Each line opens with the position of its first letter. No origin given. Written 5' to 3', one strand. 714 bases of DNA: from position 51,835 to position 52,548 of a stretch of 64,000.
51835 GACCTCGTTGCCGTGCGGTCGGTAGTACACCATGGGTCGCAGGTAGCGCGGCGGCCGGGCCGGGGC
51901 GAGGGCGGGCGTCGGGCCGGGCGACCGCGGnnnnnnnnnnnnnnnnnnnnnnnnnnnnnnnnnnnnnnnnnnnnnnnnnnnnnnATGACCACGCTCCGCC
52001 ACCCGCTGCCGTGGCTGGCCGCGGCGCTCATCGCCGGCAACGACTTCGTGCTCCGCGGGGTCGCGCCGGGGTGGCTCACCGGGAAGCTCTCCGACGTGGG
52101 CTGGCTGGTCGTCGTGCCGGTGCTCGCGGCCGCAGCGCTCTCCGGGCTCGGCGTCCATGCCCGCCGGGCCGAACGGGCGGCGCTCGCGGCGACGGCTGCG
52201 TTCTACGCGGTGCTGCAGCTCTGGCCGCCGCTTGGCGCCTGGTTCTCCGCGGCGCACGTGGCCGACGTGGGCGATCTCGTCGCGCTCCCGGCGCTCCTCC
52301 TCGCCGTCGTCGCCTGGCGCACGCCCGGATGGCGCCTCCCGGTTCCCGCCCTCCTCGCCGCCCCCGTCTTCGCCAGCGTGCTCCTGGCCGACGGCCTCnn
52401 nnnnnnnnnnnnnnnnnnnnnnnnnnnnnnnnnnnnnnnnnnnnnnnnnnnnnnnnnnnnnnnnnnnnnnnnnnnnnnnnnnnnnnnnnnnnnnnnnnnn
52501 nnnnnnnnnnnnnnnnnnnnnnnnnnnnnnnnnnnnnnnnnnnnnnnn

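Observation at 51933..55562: Tandem duplication of a two-gene trans-envelope module (five-TM Ig-like protein plus beta-barrel), with mosaic conservation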

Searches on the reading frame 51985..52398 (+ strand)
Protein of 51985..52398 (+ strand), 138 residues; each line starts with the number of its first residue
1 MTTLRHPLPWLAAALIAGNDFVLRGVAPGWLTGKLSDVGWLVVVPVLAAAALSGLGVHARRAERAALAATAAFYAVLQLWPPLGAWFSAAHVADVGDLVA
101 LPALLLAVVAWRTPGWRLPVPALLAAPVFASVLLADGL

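Call 42: find_homologous_proteins(query=A3, max_evalue=0.001)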
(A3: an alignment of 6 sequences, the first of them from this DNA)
Query A3 (6 sequences) (138 aa, profile of the alignment): 1161 proteins with E <= 0.001 among 8000 candidates; the best 120 are listed.
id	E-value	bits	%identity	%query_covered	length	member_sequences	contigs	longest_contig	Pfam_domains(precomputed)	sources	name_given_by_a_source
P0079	9.4e-40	154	32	91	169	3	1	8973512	-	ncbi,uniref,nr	ncbi:hypothetical protein [Corallococcus macrosporus]|uniref:Uncharacterized protein n=1 Tax=Corallo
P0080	1.8e-39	153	31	78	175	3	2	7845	-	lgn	-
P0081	3.4e-39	152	33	78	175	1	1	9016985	-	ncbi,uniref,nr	ncbi:hypothetical protein [Myxococcus sp. SDU36]|uniref:hypothetical protein n=1 Tax=Myxococcus sp. 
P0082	7.0e-39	151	35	78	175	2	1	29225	-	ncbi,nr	ncbi:hypothetical protein HUW63_25600 [Myxococcus sp. AM001]|nr:hypothetical protein [Myxococcus sp.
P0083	9.9e-38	147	32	78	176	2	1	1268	-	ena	-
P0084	2.0e-37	146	50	30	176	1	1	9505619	-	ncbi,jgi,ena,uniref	ncbi:hypothetical protein [Myxococcus sp. Y35]|uniref:hypothetical protein n=1 Tax=Pseudomyxococcus 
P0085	4.0e-37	145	38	74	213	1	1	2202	-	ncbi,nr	ncbi:MAG TPA: hypothetical protein VNO31_36255, partial [Umezawaea sp.]|nr:hypothetical protein [Ume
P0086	1.8e-36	143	47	86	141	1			-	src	-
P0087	7.4e-36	141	36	74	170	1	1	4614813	-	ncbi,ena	-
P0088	1.1e-35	141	32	78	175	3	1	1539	-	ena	-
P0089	2.5e-35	139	31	80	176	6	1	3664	-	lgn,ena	-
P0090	3.4e-33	133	35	80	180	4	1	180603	-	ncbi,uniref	ncbi:hypothetical protein [Myxococcus sp. RHSTA-1-4]|uniref:hypothetical protein n=1 Tax=Myxococcus 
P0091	1.6e-32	130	36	87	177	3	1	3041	-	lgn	-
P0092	4.2e-32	129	34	80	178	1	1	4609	-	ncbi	-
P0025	2.5e-31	127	61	68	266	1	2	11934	-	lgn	-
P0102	1.3e-29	121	30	78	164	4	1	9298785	-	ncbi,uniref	ncbi:hypothetical protein [Melittangium boletus]|uniref:hypothetical protein n=1 Tax=Melittangium bo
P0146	3.9e-26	110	38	62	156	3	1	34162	-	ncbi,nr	ncbi:MAG TPA: hypothetical protein VFC19_32855 [Candidatus Limnocylindrales bacterium]|nr:hypothetic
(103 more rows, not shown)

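Call 56: find_encoding_contigs(protein=P0079, flank=6000, max_places=1)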
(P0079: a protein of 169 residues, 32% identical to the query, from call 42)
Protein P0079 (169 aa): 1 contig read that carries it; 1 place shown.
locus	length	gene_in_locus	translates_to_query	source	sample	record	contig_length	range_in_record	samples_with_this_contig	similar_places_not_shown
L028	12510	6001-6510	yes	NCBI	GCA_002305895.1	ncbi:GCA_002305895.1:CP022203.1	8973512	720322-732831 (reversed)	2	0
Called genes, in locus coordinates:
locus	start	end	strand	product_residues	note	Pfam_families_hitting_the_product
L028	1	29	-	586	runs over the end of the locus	PF00850:Hist_deacetyl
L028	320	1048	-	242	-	PF01569:PAP2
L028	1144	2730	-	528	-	PF05598:DUF772 (weak), PF01609:DDE_Tnp_1, PF13751:DDE_Tnp_1_6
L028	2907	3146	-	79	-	-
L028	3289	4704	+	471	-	PF00171:Aldedh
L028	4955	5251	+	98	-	-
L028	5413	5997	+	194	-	-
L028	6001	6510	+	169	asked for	-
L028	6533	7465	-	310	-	-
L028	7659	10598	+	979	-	PF00158:Sigma54_activat, PF14532:Sigma54_activ_2, PF01078:Mg_chelatase (faint), PF07728:AAA_5, PF25601:AAA_lid_14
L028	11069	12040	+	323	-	PF02628:COX15-CtaA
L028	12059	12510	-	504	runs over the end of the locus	PF04069:OpuAC, PF00528:BPD_transp_1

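Call 57: find_encoding_contigs(protein=P0146, flank=6000, max_places=1)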
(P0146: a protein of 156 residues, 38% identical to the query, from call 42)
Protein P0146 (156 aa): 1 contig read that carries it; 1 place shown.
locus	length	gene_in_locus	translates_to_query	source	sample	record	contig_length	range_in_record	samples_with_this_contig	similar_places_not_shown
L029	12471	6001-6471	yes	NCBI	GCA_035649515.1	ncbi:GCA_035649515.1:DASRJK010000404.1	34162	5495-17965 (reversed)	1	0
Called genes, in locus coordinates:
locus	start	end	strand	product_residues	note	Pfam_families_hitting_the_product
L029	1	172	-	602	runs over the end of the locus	PF01229:Glyco_hydro_39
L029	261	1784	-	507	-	PF11329:DUF3131, PF10091:Glycoamylase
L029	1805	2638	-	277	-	PF00528:BPD_transp_1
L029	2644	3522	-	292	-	PF00528:BPD_transp_1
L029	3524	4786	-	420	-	PF01547:SBP_bac_1, PF13416:SBP_bac_8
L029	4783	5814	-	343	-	PF00356:LacI, PF00532:Peripla_BP_1, PF13407:Peripla_BP_4, PF13377:Peripla_BP_3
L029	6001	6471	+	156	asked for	-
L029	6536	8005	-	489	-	PF01425:Amidase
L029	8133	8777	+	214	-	-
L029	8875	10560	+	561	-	PF00041:fn3, PF16655:PhoD_N (faint), PF16656:Pur_ac_phosph_N (faint), PF21910:GH85_C (faint), PF25832:Fn3_SaeA_2nd (faint), PF25833:Fn3_SaeA_3rd (faint), PF24489:Ig_J_second (faint), PF00041:fn3 (weak)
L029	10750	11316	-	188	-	PF10706:Aminoglyc_resit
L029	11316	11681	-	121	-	PF12680:SnoaL_2 (weak)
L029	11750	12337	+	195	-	PF00440:TetR_N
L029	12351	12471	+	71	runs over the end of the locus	-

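Call 58: find_encoding_contigs(protein=P0102, flank=6000, max_places=1)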
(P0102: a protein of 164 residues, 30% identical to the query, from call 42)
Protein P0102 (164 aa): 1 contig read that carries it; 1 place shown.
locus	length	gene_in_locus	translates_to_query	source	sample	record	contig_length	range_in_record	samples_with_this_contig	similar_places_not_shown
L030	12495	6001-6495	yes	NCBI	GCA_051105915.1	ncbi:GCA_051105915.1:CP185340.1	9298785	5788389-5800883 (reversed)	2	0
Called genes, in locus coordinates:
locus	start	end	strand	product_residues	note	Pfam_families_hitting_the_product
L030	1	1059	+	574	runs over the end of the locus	PF19289:PmbA_TldD_3rd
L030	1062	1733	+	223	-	PF00702:Hydrolase, PF13419:HAD_2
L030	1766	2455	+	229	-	PF00877:NLPC_P60 (weak), PF05257:CHAP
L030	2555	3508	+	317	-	PF03851:UvdE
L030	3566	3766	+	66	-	-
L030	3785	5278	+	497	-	PF13167:GTP-bdg_N, PF16360:GTP-bdg_M, PF01926:MMR_HSR1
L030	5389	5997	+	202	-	-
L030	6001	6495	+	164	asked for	-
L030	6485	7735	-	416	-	PF00801:PKD (faint), PF18911:PKD_4 (faint)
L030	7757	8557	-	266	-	-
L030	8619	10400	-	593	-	PF04616:Glyco_hydro_43, PF06439:3keto-disac_hyd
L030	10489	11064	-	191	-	PF03942:DTW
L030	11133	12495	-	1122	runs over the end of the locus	PF00754:F5_F8_type_C, PF22633:F5_F8_type_C_2, PF00754:F5_F8_type_C, PF22633:F5_F8_type_C_2, PF07705:CARDB, PF13229:Beta_helix (faint), PF22815:CatAgl_D1, PF22816:CatAgl_D2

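Call 79: search_solved_structures(query=A7, max_evalue=10)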
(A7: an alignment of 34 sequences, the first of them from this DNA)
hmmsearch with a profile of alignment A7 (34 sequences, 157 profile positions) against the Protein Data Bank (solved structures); distinct sequences matched with E-value up to 10: 2.
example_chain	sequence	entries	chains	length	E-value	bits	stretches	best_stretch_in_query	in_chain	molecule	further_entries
9dd3_A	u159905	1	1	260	4.6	10.2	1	51-122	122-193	Designed allosteric facilitated dissociation switch AS5 H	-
9dd2_A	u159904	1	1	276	6.1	9.8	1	51-122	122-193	Designed allosteric facilitated dissociation switch AS5 H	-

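Call 80: search_protein_families(library=pfam, alignment_id=A7, max_evalue=1)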
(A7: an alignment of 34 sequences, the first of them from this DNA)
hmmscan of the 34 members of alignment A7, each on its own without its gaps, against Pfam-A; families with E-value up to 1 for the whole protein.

A. member 1, seq(138 aa): 1 family
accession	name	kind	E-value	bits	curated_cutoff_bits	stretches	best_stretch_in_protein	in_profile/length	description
PF13432.12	TPR_16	-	0.011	16.6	32.7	1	47-81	29-62/65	Tetratricopeptide repeat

B. families by the number of members that match (of 34 scanned): 17 families
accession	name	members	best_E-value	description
PF02012.26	BNR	2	0.043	BNR/Asp-box repeat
PF07695.17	7TMR-DISM_7TM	2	0.06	7TM diverse intracellular signalling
PF11118.13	DUF2627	2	0.13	Protein of unknown function (DUF2627)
PF25592.1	DUF7937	1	0.0034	Domain of unknown function (DUF7937)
PF13432.12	TPR_16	1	0.011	Tetratricopeptide repeat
PF17647.6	DUF5518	1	0.014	Family of unknown function (DUF5518)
PF17197.9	DUF5134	1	0.059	Domain of unknown function (DUF5134)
PF12822.12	ECF_trnsprt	1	0.063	ECF transporter, substrate-specific component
PF10066.14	DUF2304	1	0.087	Uncharacterized conserved protein (DUF2304)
PF04140.19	ICMT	1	0.087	Isoprenylcysteine carboxyl methyltransferase (ICMT) family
PF09964.14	DUF2198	1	0.099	Uncharacterized protein conserved in bacteria (DUF2198)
PF09527.15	ATPase_gene1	1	0.12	Putative F0F1-ATPase subunit Ca2+/Mg2+ transporter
PF06011.17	TRP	1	0.16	Transient receptor potential (TRP) ion channel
PF16892.10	CHS5_N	1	0.25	Chitin biosynthesis protein CHS5 N-terminus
PF01623.22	Carla_C4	1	0.29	Carlavirus putative nucleic acid binding protein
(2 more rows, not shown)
